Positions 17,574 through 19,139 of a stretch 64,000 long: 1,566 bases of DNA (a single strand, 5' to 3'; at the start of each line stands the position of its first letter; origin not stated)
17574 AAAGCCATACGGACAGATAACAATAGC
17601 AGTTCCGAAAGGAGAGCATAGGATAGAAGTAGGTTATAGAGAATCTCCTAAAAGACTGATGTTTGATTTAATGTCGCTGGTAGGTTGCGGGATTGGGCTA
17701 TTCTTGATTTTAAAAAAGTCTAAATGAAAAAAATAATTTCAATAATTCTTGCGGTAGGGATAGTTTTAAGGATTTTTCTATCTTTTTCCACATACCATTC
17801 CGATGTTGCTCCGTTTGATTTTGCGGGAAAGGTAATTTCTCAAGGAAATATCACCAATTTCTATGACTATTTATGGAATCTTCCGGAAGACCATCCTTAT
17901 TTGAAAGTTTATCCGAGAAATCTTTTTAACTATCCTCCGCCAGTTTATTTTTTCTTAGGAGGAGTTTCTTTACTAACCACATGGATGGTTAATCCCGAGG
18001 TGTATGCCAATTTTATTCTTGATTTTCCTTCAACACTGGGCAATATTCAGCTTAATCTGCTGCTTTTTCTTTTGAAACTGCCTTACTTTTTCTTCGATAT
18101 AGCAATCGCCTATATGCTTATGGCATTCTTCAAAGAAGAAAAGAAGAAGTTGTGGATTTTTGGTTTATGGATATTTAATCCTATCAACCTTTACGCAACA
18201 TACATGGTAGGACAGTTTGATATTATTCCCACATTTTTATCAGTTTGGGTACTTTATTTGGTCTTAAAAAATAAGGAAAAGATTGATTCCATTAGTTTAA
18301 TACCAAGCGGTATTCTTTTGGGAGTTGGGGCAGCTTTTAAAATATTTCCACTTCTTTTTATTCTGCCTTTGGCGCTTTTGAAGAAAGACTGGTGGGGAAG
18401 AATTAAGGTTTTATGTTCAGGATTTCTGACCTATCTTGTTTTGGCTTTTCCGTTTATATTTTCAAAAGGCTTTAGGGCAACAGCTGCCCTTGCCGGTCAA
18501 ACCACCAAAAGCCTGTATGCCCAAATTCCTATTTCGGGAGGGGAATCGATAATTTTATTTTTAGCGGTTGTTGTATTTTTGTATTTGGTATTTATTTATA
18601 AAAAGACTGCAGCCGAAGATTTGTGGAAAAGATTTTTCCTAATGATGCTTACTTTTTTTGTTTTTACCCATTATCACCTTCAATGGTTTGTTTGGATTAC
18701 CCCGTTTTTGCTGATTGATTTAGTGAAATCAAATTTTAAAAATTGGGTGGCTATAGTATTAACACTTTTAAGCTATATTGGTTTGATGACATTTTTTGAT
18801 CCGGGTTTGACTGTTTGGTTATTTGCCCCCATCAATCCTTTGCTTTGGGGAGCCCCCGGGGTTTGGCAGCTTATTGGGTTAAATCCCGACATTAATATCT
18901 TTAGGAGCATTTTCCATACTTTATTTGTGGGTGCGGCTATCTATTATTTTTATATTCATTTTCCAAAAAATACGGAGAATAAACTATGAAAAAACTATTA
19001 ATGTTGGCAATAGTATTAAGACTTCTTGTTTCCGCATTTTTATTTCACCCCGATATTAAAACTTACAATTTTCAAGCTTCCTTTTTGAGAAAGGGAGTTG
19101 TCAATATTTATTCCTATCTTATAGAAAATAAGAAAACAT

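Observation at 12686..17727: Triple tandem array of a 'F-x-QDD[LF]' membrane protein family with uncharacterised motifs (further copies at 38698 and 63582)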

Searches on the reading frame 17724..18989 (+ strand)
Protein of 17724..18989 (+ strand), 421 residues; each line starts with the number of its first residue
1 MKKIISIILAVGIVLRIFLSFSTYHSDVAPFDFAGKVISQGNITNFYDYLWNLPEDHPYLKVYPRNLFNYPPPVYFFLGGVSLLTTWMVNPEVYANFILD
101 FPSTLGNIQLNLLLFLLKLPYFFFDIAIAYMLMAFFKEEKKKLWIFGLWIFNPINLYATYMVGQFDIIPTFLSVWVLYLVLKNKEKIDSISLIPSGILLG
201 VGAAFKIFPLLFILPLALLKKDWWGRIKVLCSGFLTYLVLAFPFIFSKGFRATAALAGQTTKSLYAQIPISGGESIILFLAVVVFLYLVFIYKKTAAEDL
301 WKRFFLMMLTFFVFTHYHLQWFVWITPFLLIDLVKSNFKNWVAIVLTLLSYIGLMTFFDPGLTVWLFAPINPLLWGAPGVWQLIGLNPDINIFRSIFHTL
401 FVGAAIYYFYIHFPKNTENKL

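Call 4: search_protein_families(library=pfam, proteins=[window:17724-18989:+], max_evalue=1)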
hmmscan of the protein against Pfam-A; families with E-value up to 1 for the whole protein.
window:17724-18989:+ (421 aa): 0 families

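Call 7: search_protein_families(library=ncbifam, proteins=[window:17724-18989:+], max_evalue=0.1)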
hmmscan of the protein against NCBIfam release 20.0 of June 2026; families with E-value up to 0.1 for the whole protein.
window:17724-18989:+ (421 aa): 1 family
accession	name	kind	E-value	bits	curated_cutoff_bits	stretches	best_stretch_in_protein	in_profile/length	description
NF000025.1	MFS_efflux_tcmA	exception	0.079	11.7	999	0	191-290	212-301/538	tetracenomycin C efflux MFS transporter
